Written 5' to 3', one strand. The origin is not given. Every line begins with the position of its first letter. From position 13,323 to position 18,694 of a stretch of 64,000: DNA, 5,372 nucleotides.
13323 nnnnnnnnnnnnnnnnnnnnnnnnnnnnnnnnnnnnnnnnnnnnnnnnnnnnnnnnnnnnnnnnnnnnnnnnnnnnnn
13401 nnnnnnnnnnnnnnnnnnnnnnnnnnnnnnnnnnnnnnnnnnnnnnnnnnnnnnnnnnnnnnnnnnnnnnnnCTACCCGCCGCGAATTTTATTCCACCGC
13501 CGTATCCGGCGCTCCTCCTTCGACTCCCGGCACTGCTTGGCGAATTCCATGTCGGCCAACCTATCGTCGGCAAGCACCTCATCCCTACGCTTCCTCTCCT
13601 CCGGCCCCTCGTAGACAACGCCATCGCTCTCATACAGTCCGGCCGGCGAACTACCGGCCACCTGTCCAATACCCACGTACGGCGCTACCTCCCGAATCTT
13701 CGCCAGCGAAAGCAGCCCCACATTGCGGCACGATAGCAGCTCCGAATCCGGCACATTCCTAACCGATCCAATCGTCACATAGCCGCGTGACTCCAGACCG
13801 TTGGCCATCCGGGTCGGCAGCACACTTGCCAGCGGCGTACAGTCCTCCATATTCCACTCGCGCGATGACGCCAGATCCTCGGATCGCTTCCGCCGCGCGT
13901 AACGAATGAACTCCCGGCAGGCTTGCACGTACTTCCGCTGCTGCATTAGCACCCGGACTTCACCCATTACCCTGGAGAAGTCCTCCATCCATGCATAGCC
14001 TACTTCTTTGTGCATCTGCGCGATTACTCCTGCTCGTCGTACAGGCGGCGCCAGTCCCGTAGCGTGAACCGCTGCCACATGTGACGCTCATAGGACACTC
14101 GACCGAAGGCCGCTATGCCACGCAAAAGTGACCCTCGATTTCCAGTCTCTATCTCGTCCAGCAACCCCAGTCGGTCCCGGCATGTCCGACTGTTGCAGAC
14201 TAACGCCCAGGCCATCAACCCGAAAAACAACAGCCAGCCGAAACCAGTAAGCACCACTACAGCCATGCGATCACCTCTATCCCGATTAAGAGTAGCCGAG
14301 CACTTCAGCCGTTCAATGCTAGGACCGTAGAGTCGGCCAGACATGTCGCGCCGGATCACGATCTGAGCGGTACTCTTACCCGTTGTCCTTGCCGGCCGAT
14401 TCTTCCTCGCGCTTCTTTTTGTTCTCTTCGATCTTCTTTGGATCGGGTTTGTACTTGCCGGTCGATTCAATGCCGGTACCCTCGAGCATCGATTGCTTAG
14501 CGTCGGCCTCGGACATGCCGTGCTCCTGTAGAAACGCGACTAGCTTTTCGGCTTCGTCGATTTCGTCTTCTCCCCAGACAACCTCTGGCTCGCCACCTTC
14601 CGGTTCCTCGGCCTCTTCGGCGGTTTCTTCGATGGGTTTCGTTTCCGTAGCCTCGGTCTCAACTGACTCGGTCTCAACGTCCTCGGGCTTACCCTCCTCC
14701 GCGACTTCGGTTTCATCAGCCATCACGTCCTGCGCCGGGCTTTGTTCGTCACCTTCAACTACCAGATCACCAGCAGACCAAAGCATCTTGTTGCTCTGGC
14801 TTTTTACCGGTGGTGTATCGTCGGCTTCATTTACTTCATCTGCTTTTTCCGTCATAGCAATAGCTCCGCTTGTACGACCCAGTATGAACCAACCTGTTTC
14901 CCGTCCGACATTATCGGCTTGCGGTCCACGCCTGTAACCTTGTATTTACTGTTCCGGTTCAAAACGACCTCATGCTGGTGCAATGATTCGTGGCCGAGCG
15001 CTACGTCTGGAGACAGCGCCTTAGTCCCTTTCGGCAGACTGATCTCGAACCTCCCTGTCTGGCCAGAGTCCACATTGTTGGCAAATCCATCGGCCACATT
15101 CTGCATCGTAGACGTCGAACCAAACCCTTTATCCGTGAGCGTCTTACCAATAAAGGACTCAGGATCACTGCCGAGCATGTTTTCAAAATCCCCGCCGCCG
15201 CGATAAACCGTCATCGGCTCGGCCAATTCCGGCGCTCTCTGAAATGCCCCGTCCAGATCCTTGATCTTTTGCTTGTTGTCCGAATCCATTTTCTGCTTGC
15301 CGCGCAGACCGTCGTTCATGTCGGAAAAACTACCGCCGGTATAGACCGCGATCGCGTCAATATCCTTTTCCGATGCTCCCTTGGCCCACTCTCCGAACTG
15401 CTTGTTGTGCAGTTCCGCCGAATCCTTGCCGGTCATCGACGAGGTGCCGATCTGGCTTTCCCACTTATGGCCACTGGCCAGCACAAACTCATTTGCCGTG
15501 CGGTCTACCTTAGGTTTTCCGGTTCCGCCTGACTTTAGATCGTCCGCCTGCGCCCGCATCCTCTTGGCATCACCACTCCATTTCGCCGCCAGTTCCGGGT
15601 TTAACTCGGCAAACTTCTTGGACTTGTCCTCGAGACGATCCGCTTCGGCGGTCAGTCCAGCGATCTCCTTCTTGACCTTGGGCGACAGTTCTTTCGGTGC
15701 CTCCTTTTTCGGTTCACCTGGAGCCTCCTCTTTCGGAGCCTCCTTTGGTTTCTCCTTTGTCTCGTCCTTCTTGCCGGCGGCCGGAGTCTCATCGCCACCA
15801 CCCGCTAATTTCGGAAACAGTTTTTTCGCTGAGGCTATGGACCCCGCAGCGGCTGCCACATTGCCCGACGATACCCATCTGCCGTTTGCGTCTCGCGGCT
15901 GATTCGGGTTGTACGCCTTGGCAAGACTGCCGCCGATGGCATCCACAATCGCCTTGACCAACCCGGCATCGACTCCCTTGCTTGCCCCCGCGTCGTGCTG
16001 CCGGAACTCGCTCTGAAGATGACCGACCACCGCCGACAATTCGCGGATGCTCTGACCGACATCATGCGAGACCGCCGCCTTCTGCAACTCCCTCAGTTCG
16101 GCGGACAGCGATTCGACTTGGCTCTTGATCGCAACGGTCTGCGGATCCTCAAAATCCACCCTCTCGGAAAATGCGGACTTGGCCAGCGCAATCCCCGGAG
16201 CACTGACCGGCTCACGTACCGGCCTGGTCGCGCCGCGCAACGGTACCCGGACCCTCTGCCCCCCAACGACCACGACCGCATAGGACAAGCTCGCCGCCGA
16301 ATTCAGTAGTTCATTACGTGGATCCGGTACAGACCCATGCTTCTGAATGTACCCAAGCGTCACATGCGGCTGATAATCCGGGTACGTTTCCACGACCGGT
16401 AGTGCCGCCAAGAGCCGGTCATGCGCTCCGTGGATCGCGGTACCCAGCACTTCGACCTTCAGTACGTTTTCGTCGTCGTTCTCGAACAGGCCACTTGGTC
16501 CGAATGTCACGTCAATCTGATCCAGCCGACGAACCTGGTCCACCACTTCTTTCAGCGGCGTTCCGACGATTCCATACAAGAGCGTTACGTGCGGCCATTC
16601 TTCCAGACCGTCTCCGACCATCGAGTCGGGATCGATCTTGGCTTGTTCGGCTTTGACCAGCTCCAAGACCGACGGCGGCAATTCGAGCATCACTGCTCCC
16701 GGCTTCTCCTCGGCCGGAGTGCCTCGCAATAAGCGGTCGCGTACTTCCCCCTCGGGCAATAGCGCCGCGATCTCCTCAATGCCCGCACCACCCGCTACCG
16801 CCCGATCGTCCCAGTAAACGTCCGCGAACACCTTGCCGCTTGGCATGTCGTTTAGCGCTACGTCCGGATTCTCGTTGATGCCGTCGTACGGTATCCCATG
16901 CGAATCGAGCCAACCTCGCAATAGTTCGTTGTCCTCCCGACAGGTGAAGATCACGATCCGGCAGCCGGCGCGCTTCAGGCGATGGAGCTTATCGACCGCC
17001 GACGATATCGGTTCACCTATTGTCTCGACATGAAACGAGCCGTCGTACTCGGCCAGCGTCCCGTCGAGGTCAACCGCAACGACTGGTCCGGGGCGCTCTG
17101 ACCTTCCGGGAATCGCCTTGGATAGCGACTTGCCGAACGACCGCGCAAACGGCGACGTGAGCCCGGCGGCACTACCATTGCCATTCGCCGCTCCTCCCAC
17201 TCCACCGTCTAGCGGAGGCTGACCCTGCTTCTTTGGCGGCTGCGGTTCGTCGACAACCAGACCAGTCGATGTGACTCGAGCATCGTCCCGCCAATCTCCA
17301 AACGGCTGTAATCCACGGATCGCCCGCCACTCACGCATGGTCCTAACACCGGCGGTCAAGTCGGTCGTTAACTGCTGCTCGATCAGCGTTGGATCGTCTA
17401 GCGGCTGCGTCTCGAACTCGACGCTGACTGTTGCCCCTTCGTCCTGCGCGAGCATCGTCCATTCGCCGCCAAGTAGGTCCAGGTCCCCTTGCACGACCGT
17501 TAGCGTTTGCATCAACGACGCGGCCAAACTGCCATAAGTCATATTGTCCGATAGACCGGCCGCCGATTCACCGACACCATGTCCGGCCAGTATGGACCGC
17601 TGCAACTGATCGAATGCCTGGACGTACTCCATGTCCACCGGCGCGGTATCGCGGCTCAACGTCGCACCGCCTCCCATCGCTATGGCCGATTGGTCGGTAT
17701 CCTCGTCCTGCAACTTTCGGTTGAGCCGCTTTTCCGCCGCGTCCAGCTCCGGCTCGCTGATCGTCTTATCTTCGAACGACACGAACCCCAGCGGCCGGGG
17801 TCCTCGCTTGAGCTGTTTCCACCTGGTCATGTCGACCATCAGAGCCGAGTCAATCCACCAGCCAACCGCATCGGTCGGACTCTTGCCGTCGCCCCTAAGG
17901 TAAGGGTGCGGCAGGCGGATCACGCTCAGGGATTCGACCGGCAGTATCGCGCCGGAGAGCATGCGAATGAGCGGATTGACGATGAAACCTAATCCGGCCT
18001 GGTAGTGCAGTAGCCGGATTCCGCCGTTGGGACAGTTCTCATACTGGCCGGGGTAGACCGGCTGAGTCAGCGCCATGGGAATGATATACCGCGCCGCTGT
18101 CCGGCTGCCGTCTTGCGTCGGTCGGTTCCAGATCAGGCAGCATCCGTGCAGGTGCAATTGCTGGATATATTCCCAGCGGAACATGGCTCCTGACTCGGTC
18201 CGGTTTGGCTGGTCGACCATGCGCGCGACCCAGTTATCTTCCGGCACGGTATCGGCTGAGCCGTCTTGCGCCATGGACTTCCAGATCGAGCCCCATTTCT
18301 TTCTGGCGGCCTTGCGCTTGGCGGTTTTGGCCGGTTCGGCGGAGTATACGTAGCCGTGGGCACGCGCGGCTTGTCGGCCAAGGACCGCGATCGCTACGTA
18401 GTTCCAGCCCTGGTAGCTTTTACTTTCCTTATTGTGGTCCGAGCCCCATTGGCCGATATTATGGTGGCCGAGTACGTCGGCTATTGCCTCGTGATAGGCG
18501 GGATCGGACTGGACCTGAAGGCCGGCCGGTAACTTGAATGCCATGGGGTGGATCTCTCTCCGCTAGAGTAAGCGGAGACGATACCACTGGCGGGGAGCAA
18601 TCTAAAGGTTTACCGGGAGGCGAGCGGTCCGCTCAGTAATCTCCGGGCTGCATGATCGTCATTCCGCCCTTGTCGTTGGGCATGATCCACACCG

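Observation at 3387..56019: Fourteen copies of a fixed-spacing promoter-like motif GCGACA-N18-GTC, all co-oriented with the genes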

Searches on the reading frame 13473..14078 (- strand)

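Call 8: search_protein_families(library=pfam, proteins=[window:13473-14078:-], max_evalue=0.01)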
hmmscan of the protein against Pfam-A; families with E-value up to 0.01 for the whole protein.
window:13473-14078:- (201 aa): 1 family
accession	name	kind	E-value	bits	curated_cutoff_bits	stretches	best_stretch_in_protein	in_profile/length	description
PF03118.21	RNA_pol_A_CTD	-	2.5e-05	24.4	23.8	1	87-130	20-63/67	Bacterial RNA polymerase, alpha chain C terminal domain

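Call 19: search_protein_families(library=ncbifam, proteins=[window:13473-14078:-], max_evalue=0.01)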
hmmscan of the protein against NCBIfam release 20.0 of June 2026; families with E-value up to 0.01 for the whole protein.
window:13473-14078:- (201 aa): 1 family
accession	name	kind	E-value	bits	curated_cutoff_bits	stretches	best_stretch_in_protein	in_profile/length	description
NF003519.0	PRK05182.2-5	equivalog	0.0022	17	277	1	87-130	262-305/320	DNA-directed RNA polymerase subunit alpha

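Call 53: search_protein_families(library=phrogs, proteins=[window:13473-14078:-], max_evalue=0.001)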
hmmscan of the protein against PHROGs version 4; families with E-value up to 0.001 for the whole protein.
window:13473-14078:- (201 aa): 0 families

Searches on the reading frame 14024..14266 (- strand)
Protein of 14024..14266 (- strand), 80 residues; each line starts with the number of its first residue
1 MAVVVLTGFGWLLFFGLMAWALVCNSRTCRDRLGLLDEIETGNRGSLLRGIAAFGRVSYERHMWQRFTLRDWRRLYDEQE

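Call 85: search_protein_families(library=pfam, proteins=[window:14024-14266:-], max_evalue=0.05)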
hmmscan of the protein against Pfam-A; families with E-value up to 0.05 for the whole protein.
window:14024-14266:- (80 aa): 0 families

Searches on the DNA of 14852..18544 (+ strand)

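Call 3: search_dna_similar(query=window:14852-18544:+, collection=phages, mode=near, max_rows=15)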
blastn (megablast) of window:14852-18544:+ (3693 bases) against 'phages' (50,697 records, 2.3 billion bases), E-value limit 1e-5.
No match.

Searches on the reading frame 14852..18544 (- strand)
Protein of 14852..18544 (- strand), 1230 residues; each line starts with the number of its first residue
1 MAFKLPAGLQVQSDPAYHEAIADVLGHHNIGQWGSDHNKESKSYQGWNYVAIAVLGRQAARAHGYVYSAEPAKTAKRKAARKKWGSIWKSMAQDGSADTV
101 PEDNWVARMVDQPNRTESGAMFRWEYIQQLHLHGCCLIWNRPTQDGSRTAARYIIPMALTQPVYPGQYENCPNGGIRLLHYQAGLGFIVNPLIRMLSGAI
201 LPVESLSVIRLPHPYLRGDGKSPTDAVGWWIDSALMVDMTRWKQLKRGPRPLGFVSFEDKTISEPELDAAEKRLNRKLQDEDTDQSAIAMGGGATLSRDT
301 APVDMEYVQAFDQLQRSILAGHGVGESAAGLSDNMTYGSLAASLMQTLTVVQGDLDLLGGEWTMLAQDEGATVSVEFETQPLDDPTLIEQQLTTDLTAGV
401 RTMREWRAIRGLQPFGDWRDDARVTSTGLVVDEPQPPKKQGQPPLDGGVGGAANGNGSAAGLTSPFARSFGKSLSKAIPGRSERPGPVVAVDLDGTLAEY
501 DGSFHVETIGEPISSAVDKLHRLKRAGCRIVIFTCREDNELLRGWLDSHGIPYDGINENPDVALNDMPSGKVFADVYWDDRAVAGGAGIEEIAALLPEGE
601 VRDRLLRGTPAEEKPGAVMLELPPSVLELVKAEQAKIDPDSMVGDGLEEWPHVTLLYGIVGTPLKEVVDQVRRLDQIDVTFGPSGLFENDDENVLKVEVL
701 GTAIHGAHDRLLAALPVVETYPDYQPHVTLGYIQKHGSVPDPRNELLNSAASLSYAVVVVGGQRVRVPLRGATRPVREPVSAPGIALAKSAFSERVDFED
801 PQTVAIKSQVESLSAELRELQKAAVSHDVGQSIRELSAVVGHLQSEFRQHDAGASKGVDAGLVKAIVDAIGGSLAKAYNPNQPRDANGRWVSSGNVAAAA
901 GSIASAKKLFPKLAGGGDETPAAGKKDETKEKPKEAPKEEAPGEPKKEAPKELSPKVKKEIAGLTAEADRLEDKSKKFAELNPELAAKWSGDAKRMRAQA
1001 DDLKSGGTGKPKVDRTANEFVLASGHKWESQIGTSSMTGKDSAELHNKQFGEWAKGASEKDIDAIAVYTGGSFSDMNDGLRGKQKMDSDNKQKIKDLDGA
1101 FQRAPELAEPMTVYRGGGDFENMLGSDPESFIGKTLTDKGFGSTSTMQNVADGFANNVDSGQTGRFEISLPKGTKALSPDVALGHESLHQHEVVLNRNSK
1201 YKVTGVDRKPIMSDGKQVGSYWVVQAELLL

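Call 14: search_protein_families(library=phrogs, proteins=[window:14852-18544:-], max_evalue=0.001)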
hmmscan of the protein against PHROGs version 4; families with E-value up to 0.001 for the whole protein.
window:14852-18544:- (1230 aa): 8 families
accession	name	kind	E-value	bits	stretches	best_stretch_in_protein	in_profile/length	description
phrog_1238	-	moron, auxiliary metabolic gene and host takeover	8.5e-24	84.9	1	488-584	24-118/155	phosphoheptose isomerase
phrog_802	-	moron, auxiliary metabolic gene and host takeover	9.5e-14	52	1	928-1160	302-518/674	Alt-like RNA polymerase ADP-ribosyltransferase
phrog_3895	-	moron, auxiliary metabolic gene and host takeover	1e-12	49.4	1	1037-1209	122-321/340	ADP-ribosyltransferase exoenzyme toxin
phrog_415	-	other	5.2e-09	37.1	1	487-556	22-111/218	polynucleotide kinase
phrog_24386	-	unknown function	9.3e-08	32.5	1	488-586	5-103/339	-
phrog_595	-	head and packaging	1.8e-06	28.6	1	930-1207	305-499/513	head maturation protease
phrog_755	-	DNA, RNA and nucleotide metabolism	2.3e-06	28.2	1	652-737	42-125/156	RNA ligase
phrog_26651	-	moron, auxiliary metabolic gene and host takeover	0.00071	19.8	0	1058-1116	85-146/376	Alt-like RNA polymerase ADP-ribosyltransferase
